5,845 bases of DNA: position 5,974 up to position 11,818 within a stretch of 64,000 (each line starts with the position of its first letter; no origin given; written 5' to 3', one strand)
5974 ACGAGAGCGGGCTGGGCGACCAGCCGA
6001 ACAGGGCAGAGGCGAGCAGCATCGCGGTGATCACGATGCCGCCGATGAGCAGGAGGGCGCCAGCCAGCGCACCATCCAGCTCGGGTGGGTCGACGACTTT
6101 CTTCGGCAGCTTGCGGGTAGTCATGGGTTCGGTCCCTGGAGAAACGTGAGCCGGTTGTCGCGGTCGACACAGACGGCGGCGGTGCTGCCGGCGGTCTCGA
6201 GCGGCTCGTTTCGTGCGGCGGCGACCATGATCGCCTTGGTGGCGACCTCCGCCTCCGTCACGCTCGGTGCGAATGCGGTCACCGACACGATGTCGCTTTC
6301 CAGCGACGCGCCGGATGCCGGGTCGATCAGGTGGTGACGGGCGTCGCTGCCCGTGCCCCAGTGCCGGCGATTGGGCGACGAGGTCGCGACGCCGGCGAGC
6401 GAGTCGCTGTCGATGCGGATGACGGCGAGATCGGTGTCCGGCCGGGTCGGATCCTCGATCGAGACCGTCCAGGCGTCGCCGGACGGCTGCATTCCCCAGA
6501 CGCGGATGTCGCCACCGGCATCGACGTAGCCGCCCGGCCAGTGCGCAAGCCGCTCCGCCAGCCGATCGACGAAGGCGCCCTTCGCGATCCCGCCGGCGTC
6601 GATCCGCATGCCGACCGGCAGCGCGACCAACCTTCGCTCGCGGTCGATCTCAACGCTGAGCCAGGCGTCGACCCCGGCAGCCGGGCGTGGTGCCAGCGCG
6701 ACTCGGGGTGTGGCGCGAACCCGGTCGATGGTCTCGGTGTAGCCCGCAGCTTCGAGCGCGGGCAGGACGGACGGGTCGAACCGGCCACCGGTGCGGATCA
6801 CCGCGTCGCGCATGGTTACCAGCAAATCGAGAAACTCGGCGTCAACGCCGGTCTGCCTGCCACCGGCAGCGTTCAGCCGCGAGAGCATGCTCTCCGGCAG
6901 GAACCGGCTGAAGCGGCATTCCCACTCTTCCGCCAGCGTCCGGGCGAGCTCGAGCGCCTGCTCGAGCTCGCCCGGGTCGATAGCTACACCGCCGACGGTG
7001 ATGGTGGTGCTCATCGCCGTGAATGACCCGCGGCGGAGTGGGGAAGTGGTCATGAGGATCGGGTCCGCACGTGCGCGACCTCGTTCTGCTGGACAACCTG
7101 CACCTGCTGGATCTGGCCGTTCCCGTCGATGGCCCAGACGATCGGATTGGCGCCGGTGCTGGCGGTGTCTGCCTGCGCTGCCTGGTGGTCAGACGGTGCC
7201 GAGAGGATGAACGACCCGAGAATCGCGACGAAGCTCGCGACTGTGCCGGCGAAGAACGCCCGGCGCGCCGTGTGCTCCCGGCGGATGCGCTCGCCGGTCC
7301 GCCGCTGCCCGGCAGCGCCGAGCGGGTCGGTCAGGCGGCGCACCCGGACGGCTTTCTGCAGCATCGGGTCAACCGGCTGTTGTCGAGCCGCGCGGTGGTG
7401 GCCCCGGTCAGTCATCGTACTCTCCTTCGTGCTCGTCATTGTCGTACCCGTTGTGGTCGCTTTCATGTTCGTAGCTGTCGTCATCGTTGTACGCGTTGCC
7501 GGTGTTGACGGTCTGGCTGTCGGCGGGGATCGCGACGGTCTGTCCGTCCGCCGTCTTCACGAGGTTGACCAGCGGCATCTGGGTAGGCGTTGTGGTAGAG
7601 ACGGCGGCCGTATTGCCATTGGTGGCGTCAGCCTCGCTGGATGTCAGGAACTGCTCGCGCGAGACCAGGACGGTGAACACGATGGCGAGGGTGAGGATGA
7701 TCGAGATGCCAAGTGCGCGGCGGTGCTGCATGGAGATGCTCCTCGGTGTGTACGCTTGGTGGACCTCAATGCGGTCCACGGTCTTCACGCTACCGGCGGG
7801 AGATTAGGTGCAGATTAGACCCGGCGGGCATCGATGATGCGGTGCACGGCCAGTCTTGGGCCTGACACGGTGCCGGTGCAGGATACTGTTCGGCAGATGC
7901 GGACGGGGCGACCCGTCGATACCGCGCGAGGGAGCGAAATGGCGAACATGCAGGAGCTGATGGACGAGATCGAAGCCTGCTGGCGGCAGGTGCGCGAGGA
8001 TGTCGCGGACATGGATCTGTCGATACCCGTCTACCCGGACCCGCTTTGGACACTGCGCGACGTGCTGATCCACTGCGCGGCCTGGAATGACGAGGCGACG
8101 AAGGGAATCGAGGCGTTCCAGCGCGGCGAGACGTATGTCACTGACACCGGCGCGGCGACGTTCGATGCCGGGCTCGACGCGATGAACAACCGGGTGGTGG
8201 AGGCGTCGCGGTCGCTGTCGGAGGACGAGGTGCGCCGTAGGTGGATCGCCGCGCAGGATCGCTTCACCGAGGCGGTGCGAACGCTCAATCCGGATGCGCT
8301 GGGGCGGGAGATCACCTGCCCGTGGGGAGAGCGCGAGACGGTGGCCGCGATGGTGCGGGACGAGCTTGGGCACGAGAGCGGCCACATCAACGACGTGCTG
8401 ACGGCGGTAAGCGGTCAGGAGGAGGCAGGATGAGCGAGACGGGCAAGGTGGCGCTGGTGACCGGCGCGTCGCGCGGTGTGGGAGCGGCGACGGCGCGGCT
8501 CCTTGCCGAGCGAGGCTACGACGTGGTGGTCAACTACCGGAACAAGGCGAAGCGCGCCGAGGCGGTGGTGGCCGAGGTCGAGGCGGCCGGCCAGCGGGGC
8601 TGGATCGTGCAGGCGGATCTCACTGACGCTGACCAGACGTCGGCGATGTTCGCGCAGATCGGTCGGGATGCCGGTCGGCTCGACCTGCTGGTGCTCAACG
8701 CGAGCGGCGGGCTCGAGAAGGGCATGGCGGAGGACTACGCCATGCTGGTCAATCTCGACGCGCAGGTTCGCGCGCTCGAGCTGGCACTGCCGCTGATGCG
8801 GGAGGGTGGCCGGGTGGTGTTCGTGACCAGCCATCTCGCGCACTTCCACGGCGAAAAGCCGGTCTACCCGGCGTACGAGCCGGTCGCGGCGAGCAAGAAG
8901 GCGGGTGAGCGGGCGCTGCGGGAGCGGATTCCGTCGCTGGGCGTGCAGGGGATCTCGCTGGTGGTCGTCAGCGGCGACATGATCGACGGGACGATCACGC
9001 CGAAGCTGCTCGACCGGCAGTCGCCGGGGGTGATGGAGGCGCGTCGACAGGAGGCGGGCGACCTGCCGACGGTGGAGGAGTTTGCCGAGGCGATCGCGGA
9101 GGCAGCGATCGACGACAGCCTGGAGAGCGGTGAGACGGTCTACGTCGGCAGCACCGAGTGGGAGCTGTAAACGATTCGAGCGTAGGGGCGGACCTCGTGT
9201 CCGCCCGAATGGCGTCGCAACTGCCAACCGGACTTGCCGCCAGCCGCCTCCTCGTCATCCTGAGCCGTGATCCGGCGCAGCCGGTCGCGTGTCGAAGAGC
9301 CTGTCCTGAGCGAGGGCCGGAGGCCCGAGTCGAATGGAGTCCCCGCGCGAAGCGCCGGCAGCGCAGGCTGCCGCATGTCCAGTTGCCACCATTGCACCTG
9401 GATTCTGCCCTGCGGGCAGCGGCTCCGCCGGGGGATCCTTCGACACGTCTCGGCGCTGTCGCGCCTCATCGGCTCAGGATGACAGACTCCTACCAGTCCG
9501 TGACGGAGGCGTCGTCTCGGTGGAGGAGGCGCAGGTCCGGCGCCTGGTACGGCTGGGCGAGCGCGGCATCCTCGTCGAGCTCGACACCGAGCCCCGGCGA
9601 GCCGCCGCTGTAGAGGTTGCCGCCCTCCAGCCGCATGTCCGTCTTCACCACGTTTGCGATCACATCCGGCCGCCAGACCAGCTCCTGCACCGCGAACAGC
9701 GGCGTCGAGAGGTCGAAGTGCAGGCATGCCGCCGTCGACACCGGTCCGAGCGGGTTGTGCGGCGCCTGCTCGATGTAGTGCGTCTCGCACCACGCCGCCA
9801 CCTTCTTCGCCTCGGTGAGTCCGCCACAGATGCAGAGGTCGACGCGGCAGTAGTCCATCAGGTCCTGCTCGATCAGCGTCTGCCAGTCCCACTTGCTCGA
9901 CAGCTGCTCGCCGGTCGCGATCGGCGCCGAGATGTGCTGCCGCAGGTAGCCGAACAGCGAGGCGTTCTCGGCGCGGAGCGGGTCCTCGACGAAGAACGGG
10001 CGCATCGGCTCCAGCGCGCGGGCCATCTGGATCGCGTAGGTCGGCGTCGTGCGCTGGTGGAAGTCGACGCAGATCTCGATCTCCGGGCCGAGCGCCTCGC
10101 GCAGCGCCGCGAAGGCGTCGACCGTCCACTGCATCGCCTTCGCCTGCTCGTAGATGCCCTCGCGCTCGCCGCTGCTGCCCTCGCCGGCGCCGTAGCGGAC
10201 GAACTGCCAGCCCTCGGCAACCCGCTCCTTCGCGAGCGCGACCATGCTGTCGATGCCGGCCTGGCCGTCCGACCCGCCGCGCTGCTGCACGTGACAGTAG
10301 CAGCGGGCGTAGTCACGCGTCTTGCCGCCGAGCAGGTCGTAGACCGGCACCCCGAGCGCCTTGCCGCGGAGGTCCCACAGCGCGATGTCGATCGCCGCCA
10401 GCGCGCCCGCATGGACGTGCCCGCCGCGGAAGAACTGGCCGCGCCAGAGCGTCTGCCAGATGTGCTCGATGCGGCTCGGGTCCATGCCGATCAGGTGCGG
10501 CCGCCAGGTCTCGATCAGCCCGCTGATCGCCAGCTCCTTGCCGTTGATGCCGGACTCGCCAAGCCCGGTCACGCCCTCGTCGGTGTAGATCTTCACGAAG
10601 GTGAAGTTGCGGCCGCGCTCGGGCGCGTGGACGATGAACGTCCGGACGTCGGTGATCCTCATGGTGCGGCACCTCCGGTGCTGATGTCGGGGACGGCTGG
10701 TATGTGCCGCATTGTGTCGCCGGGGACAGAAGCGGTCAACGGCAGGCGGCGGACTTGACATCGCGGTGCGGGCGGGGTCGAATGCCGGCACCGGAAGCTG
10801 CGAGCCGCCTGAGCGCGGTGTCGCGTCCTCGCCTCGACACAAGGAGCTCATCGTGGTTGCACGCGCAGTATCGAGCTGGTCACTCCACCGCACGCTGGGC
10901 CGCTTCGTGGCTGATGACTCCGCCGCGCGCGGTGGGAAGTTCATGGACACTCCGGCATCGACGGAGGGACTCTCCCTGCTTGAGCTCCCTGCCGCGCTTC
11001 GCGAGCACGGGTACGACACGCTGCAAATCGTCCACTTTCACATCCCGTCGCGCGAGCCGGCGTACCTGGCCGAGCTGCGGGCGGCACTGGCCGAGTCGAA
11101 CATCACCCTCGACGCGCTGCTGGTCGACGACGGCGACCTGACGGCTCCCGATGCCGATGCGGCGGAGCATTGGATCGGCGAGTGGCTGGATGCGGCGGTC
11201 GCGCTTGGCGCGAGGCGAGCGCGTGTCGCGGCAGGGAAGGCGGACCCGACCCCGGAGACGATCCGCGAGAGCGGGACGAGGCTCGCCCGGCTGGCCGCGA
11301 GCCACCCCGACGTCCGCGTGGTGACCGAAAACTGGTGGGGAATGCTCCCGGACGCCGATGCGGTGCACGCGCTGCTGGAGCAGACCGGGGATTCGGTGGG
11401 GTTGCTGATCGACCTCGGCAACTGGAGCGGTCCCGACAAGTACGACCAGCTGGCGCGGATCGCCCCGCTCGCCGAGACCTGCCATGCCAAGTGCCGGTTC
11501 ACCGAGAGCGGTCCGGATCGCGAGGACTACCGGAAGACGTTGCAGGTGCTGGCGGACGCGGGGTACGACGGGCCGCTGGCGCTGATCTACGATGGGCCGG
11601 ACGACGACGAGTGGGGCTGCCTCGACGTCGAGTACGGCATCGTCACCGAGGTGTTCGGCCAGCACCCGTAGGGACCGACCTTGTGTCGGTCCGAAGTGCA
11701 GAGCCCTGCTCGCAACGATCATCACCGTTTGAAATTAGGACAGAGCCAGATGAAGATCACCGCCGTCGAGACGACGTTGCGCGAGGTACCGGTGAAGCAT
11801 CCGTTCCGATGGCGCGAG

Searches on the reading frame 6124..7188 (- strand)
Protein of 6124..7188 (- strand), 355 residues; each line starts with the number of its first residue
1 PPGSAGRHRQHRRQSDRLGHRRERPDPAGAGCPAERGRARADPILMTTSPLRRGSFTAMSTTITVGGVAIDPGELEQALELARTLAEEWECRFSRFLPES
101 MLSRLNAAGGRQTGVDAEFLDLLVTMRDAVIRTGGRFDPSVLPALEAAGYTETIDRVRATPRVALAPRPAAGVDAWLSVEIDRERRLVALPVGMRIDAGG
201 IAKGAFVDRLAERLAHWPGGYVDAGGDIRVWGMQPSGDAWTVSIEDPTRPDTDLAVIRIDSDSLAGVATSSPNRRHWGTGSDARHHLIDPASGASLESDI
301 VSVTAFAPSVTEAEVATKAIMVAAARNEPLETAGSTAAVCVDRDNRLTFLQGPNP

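Call 28: search_protein_families(library=pfam, proteins=[window:6124-7188:-], max_evalue=0.0001)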
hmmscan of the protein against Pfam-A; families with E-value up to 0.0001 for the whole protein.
window:6124-7188:- (355 aa): 1 family
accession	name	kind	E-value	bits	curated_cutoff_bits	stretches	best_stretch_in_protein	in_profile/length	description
PF02424.20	ApbE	-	8.9e-45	153.7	25.6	1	61-325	3-248/266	ApbE family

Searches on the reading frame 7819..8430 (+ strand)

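Call 28: search_protein_families(library=pfam, proteins=[window:7819-8430:+], max_evalue=0.0001)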
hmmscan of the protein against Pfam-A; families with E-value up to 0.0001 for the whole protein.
window:7819-8430:+ (204 aa): 3 families
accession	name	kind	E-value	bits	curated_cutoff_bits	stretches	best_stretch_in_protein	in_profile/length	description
PF11716.13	MDMPI_N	-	5.5e-10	40.5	24.2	1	52-181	5-131/140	Mycothiol maleylpyruvate isomerase N-terminal domain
PF12867.12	DinB_2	-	1.5e-09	38.8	24.8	1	72-190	25-125/128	DinB superfamily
PF08020.16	DUF1706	-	3.6e-07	30.7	24.2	1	42-179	5-146/166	Protein of unknown function (DUF1706)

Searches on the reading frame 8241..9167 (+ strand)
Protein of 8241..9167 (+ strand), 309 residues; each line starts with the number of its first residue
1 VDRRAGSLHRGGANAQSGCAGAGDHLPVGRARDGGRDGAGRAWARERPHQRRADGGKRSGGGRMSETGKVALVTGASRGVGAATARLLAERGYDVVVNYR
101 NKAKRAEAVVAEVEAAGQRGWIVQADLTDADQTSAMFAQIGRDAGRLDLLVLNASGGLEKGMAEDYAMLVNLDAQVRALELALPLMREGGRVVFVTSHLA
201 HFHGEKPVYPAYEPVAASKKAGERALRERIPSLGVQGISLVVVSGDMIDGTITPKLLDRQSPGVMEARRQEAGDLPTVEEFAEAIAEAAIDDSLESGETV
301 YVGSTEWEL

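Call 28: search_protein_families(library=pfam, proteins=[window:8241-9167:+], max_evalue=0.0001)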
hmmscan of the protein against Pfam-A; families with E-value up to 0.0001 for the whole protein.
window:8241-9167:+ (309 aa): 4 families
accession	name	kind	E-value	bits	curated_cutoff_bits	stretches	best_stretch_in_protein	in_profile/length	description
PF00106.31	adh_short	-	1.6e-28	100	26.6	1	69-252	1-186/195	short chain dehydrogenase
PF13561.12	adh_short_C2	-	1.6e-24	87.2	27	1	75-302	1-231/236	Enoyl-(Acyl carrier protein) reductase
PF01370.27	Epimerase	-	7.4e-10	39.1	20.9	1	71-240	1-167/240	NAD dependent epimerase/dehydratase family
PF08659.16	KR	-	1.1e-06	29.1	22.6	1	71-151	3-86/180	KR domain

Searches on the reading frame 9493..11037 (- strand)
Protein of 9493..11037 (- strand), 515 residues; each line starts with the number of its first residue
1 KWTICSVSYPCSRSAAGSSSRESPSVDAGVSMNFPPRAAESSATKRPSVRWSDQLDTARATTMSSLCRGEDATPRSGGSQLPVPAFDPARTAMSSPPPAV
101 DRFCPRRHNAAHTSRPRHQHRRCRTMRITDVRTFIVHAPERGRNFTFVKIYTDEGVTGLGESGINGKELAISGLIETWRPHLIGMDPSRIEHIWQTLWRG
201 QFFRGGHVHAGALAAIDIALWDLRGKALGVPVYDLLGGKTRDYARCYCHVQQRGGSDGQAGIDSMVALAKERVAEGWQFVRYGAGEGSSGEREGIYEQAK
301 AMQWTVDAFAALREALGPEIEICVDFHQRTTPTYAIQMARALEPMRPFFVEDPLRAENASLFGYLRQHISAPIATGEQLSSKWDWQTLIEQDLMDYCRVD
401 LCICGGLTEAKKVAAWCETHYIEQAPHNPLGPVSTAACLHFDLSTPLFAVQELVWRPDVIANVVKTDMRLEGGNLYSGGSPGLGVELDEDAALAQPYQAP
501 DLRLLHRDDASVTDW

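Call 13: search_protein_families(library=pfam, proteins=[window:9493-11037:-], max_evalue=0.001)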
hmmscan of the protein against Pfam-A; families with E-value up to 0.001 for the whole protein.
window:9493-11037:- (515 aa): 2 families
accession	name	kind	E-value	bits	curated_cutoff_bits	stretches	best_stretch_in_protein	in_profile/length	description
PF13378.12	MR_MLE_C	-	1.5e-53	182.2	29.4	1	265-491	2-219/219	Enolase C-terminal domain-like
PF02746.21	MR_MLE_N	-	1.1e-21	77.7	22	1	144-237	27-117/117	Mandelate racemase / muconate lactonizing enzyme, N-terminal domain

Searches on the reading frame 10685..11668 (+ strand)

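Call 13: search_protein_families(library=pfam, proteins=[window:10685-11668:+], max_evalue=0.001)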
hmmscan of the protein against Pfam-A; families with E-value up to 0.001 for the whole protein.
window:10685-11668:+ (328 aa): 1 family
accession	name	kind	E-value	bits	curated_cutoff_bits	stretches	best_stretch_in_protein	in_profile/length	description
PF01261.30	AP_endonuc_2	-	7.1e-17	62.4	31.1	1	103-302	2-229/249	Xylose isomerase-like TIM barrel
